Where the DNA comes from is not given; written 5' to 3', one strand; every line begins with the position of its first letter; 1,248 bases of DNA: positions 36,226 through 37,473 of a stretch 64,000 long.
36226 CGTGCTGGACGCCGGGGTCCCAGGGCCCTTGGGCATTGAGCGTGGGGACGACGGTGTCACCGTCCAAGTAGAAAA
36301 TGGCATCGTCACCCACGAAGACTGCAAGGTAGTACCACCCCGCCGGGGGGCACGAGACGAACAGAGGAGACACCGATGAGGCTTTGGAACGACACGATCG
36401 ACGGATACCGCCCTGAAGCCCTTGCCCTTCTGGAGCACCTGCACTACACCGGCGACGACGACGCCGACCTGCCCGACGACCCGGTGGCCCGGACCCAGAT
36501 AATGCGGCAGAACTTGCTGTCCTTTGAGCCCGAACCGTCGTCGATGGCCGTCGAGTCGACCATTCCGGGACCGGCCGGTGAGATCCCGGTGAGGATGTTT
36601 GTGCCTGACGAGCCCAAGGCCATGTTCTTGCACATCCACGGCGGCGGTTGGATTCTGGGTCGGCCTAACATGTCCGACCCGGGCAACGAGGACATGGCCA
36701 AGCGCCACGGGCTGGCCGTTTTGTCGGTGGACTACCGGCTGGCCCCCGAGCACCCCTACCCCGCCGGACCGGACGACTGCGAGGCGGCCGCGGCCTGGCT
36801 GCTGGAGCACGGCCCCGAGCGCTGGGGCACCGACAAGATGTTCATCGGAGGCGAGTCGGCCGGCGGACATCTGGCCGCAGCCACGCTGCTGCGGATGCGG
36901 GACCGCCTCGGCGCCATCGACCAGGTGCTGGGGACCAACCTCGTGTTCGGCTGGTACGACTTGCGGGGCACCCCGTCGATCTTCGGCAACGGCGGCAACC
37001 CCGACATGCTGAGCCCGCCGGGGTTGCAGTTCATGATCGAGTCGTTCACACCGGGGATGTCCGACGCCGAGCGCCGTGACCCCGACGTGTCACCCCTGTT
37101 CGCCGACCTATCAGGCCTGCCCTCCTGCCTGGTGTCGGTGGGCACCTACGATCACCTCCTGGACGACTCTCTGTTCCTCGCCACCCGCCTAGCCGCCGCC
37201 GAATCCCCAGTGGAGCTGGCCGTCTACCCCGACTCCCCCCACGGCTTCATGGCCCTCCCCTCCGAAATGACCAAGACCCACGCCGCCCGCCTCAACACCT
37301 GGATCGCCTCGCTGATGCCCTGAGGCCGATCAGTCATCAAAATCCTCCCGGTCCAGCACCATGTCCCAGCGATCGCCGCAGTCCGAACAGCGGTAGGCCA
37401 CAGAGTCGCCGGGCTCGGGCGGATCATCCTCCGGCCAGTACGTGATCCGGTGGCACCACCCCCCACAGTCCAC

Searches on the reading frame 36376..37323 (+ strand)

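Call 5: search_protein_families(library=pfam, proteins=[window:36376-37323:+], max_evalue=0.01)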
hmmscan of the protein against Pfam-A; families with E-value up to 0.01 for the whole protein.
window:36376-37323:+ (315 aa): 3 families
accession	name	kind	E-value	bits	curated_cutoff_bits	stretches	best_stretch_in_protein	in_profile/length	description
PF07859.19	Abhydrolase_3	-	3.3e-52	177.8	25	1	85-292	2-209/210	alpha/beta hydrolase fold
PF20434.5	BD-FAE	-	1.4e-15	57.8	26.8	1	82-170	14-106/215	BD-FAE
PF00326.27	Peptidase_S9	-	2.9e-06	27.4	22.6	1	133-175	46-86/213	Prolyl oligopeptidase family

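Call 6: search_protein_families(library=padloc, proteins=[window:36376-37323:+], max_evalue=0.01)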
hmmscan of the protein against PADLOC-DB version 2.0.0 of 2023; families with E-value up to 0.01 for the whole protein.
window:36376-37323:+ (315 aa): 0 families
